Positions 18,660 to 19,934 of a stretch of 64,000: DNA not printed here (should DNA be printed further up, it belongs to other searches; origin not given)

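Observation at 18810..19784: mfd reduced to its N-terminal 324 codons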

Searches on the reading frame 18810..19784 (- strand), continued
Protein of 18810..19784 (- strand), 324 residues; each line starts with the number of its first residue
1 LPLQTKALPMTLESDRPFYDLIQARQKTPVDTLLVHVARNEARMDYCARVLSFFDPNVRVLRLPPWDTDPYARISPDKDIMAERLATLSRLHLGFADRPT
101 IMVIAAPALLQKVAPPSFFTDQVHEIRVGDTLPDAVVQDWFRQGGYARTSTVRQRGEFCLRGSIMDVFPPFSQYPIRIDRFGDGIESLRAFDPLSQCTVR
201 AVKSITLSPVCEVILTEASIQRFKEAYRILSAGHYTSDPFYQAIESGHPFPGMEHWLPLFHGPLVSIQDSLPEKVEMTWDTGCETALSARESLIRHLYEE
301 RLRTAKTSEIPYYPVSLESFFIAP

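Call 22: search_protein_representatives(protein=window:18810-19784:-)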
Query: 324 residues. Proteins with E-value up to 0.001 (for the whole library): 11909; up to 1e-10: 5278; up to 1e-30: 402. The best 150 are listed.
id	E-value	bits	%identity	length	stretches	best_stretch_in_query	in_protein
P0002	8.1e-163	557.5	76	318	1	10-324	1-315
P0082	4.4e-62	226.5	41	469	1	9-315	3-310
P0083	7.7e-62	225.7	41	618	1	33-302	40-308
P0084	8.2e-60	219.1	43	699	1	32-321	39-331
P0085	2.0e-57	211.2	42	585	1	34-322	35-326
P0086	2.0e-57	211.2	41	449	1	33-305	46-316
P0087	3.1e-57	210.6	39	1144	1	31-322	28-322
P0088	4.2e-57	210.1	40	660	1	27-303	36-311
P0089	2.0e-56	207.9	37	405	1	32-322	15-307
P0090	3.3e-56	207.2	39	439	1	35-302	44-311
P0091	7.9e-56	206.0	39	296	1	34-305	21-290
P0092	1.2e-55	205.4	43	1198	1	33-301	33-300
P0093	1.2e-55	205.3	37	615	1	28-304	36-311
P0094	1.3e-55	205.3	38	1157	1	32-322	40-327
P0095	1.8e-55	204.8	37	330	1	22-307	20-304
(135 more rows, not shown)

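Call 31: find_related_loci(query=A1, collection=genome_contigs, flank=10000)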
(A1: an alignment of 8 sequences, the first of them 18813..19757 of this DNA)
Query A1 (315 aa) in genome_contigs; peptide patterns used: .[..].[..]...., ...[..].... (x = any residue, [..] = any of these).
600 stretches matched a pattern (row limit reached: there are more); 599 encode a relative of the query (tblastn E <= 1e-3); the best 80 are kept; 80 distinct loci.
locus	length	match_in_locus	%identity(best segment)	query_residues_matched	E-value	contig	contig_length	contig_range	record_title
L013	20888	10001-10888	40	24-315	5e-70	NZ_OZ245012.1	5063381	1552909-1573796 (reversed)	MAG: Thalassobaculum sp. isolate faa8e8ba-76a1-413a-bf4c-fe0cfe5a1ac7 chromosome 1, complete sequence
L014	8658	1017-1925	41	9-313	5e-69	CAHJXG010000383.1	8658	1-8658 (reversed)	Rhodospirillales bacterium isolate Lichen_MAGs_peltigera2 genome assembly, contig: NODE_768878_length_8658_cov_7.711106,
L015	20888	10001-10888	38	24-315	7e-67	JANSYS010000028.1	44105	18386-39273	MAG: Alphaproteobacteria bacterium isolate bin.58 k141_29520_length_44105_cov_33.0268, whole genome shotgun sequence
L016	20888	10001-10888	40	9-306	8e-66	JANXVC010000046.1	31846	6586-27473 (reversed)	MAG: Rhodospirillales bacterium isolate 341R_metabat_101 341R_k141_43628, whole genome shotgun sequence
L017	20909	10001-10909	40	9-313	6e-66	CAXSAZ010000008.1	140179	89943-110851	MAG: uncultured Acetobacteraceae bacterium isolate private_VT34_metawrap_bin.3 genome assembly, contig: private_VT34_met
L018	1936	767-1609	40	25-315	1e-67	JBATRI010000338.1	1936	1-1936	MAG: Geminicoccaceae bacterium isolate MFD10500_ilm_asm_bin22 k127_13565, whole genome shotgun sequence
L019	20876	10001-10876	39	24-313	4e-65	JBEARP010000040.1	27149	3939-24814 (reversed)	MAG: Pseudomonadota bacterium isolate NASQAN2010_127_B_bin.3 scaffold_19824, whole genome shotgun sequence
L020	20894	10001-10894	36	12-306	6e-65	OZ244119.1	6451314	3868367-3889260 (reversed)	MAG: Hyphomicrobiaceae bacterium isolate 4e06bc6d-1cfb-4cf4-851b-7c7f8a5613a8 genome assembly, chromosome: 1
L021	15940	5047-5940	39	18-313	4e-64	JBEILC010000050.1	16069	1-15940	MAG: Hyphomicrobiales bacterium isolate Sample-104-S78-bin-10 Sample_104_S78-bin_10-k141_219243, whole genome shotgun se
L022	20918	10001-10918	36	12-314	6e-64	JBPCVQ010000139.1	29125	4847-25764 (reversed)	MAG: Geminicoccaceae bacterium isolate MAG_seacave_72 S1Ck127_15108601, whole genome shotgun sequence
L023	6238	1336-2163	41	25-299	1e-63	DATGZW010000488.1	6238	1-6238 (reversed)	MAG TPA_asm: Patescibacteria group bacterium isolate SMAG_U10674 k141_267062, whole genome shotgun sequence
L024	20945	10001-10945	36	12-314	8e-64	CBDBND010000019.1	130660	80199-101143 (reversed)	MAG: Rhodospirillaceae bacterium isolate b55fd1ce-de5f-49db-9ad1-46d69e25669b genome assembly, contig: contig_19, whole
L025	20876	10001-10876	40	25-312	6e-64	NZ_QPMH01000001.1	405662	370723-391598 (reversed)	Ferruginivarius sediminum strain WD2A32 WD2A32_scaffold1, whole genome shotgun sequence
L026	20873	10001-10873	38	25-314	5e-64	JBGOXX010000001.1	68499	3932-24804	MAG: Alphaproteobacteria bacterium isolate OBJ_0618_130150_57 k141_2193161_length_68499_cov_26.1335, whole genome shotgu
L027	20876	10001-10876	38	25-314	1e-63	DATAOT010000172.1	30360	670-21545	MAG TPA_asm: Aestuariivirgaceae bacterium isolate SMAG_U7052 k141_8039340, whole genome shotgun sequence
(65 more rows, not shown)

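Call 41: list_cluster_members(proteins=[window:18810-19757:-, window:20158-20637:+, window:20649-22109:+, window:22759-23379:-, window:23641-24210:+, P0004, P0005, P0006, window:4237-5640:-, window:7642-9369:+])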
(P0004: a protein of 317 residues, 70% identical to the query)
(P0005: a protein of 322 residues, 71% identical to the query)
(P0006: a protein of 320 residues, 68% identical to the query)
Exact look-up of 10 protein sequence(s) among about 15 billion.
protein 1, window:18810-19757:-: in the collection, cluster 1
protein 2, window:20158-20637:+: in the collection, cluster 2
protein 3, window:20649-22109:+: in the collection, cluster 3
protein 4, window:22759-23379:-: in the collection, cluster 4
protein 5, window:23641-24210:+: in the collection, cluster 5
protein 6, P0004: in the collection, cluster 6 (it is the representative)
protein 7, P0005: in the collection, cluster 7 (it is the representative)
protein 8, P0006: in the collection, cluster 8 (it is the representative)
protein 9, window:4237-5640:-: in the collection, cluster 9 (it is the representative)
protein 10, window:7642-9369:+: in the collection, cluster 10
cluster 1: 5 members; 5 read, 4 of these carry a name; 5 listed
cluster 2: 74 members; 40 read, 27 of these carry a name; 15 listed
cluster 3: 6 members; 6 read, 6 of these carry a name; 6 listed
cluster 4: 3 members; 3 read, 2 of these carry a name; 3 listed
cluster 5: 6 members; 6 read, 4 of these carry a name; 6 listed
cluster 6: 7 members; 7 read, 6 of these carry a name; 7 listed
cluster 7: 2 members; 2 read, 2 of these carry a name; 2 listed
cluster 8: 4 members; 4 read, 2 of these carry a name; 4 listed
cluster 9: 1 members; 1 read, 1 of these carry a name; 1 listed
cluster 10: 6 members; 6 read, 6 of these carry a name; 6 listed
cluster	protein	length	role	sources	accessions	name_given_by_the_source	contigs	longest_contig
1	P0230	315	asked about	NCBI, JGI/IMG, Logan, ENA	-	transcription-repair coupling factor (superfamily II helicase)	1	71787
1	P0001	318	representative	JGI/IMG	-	transcription-repair coupling factor (superfamily II helicase)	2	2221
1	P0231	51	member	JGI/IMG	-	hypothetical protein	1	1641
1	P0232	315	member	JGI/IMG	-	transcription-repair coupling factor (superfamily II helicase)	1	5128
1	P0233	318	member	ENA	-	-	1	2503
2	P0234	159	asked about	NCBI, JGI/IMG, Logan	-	phosphoribosyl-AMP cyclohydrolase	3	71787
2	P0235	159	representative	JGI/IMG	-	phosphoribosyl-AMP cyclohydrolase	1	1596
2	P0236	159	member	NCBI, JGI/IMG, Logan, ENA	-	phosphoribosyl-AMP cyclohydrolase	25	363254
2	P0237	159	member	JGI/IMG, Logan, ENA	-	phosphoribosyl-AMP cyclohydrolase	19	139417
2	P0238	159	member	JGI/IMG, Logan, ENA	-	phosphoribosyl-AMP cyclohydrolase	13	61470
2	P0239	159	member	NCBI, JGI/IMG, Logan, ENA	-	phosphoribosyl-AMP cyclohydrolase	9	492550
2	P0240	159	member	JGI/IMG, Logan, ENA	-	phosphoribosyl-AMP cyclohydrolase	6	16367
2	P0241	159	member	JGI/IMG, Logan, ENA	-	phosphoribosyl-AMP cyclohydrolase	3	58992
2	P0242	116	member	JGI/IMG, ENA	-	phosphoribosyl-AMP cyclohydrolase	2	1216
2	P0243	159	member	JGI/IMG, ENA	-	phosphoribosyl-AMP cyclohydrolase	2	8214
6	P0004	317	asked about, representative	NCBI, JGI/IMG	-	transcription-repair coupling factor (superfamily II helicase)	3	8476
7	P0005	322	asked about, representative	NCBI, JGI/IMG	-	transcription-repair coupling factor (superfamily II helicase)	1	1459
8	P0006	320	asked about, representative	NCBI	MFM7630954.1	MAG: hypothetical protein ACKO43_03990 [Alphaproteobacteria bacterium]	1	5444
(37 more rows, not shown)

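Call 43: find_encoding_contigs(protein=P0006, flank=10000, max_places=3)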
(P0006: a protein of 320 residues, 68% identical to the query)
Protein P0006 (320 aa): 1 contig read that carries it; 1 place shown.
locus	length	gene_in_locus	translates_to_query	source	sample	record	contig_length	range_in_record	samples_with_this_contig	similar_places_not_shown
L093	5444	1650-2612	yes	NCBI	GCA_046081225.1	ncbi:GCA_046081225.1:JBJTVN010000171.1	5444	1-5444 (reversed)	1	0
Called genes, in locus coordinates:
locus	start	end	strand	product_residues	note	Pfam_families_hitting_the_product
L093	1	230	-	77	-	PF01817:CM_2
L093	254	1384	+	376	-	PF00561:Abhydrolase_1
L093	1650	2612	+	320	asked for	PF17757:UvrB_inter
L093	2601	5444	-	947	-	PF13116:YhdP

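Call 44: find_encoding_contigs(protein=P0007, flank=10000, max_places=3)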
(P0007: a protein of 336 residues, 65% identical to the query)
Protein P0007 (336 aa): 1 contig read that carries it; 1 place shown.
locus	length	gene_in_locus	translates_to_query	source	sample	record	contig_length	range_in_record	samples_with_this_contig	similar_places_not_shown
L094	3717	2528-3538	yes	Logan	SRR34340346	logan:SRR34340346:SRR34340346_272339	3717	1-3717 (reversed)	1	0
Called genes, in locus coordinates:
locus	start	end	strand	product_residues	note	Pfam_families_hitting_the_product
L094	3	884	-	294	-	?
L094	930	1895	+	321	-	PF02511:Thy1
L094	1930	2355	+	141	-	-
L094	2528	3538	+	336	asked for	PF17757:UvrB_inter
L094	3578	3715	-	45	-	?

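Call 45: predict_structure(alignment_id=A2)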
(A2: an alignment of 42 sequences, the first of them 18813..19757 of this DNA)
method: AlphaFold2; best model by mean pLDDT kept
length: 315 residues; sequences in the alignment: 42
mean_pLDDT: 93.3   pTM: 0.89
mean pLDDT of the five models: 93.3, 93.2, 92.8, 92.4, 92.1
residues with pLDDT >= 90: 276; 70-90: 34; 50-70: 4; < 50: 1
segments of 3 or more residues with pLDDT < 50: none
pLDDT, mean of each block of 10 residues (from residue 1): 78 95 97 96 96 95 91 95 92 97 93 93 91 91 96 95 95 96 96 96 92 96 90 95 94 93 95 95 96 80 91 91
secondary structure, 60 per line:
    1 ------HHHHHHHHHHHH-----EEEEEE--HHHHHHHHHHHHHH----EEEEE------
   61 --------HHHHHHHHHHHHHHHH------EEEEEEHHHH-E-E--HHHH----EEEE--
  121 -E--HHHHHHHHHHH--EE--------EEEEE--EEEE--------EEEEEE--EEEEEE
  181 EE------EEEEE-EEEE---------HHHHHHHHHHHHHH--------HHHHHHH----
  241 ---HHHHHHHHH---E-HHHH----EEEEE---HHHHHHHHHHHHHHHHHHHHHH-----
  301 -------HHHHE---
elements in order: H7-18 E24-29 H32-45 E50-54 H69-84 E91-96 H97-100 H107-110 E115-118 H125-135 E148-152 E155-158 E167-172 E175-182 E189-193 E195-198 H208-221 H230-236 H244-252 H258-261 E266-270 H274-295 H308-311

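Call 48: fold_search(model_id=the predicted structure, library=pdb)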
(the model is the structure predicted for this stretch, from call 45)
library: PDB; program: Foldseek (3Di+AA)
matches with E <= 10: 754; with E <= 0.001: 50
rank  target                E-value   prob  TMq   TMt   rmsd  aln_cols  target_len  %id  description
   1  2b2n_A                5.6e-28  1.00  0.82  0.84   2.9       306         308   26  Structure of transcription-repair coupling factor (released 2006-01-24)
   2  3hjh                  1.6e-27  1.00  0.83  0.60   2.9       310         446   25  A rigid N-terminal clamp restrains the motor domains of the bacterial transcription-repair coupling factor (released 2009-10-20)
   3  2b2n_B                2.6e-27  1.00  0.82  0.84   2.7       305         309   26  Structure of transcription-repair coupling factor (released 2006-01-24)
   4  2eyq_A                1.3e-24  1.00  0.83  0.24   2.6       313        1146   26  Crystal structure of Escherichia coli transcription-repair coupling factor (released 2006-02-28)
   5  2eyq_B                7.9e-24  1.00  0.82  0.24   2.8       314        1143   26  Crystal structure of Escherichia coli transcription-repair coupling factor (released 2006-02-28)
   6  9n11_A                5.9e-23  1.00  0.80  0.25   3.2       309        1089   26  Mfd-bound E.coli RNA polymerase elongation complex + ADP-BeF3 - L1.5 state (released 2025-10-15)
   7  6ac8_B                2.9e-22  1.00  0.73  0.22   5.5       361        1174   26  Crystal structure of Mycobacterium smegmatis Mfd at 2.75 A resolution (released 2019-08-28)
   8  6ac6_A                4.5e-22  1.00  0.73  0.22   5.4       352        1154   25  Ab initio crystal structure of Selenomethionine labelled Mycobacterium smegmatis Mfd (released 2019-08-28)
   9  6x2f_A                6.1e-22  1.00  0.81  0.24   3.1       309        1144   26  Mfd-bound E.coli RNA polymerase elongation complex - L2 state (released 2021-02-03)
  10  6acx_B                1.3e-21  1.00  0.74  0.23   5.5       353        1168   26  Crystal structure of Mycobacterium smegmatis Mfd in complex with ADP + Pi at 3.5 A resolution. (released 2019-08-28)
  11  6x26_A                1.7e-21  1.00  0.83  0.25   3.0       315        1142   26  Mfd-bound E.coli RNA polymerase elongation complex - L1 state (released 2021-02-03)
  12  6acx_A                1.9e-21  1.00  0.75  0.22   5.2       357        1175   25  Crystal structure of Mycobacterium smegmatis Mfd in complex with ADP + Pi at 3.5 A resolution. (released 2019-08-28)
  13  6ac8_A                3.2e-21  1.00  0.73  0.22   5.4       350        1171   25  Crystal structure of Mycobacterium smegmatis Mfd at 2.75 A resolution (released 2019-08-28)
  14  6ac6_B                4.6e-21  1.00  0.74  0.22   5.5       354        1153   26  Ab initio crystal structure of Selenomethionine labelled Mycobacterium smegmatis Mfd (released 2019-08-28)
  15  7egt_A                2.5e-19  1.00  0.73  0.58   5.9       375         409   17  The crystal structure of the C-terminal domain of T. thermophilus UvrD complexed with the N-terminal domain of UvrB (released 2022-04-06)
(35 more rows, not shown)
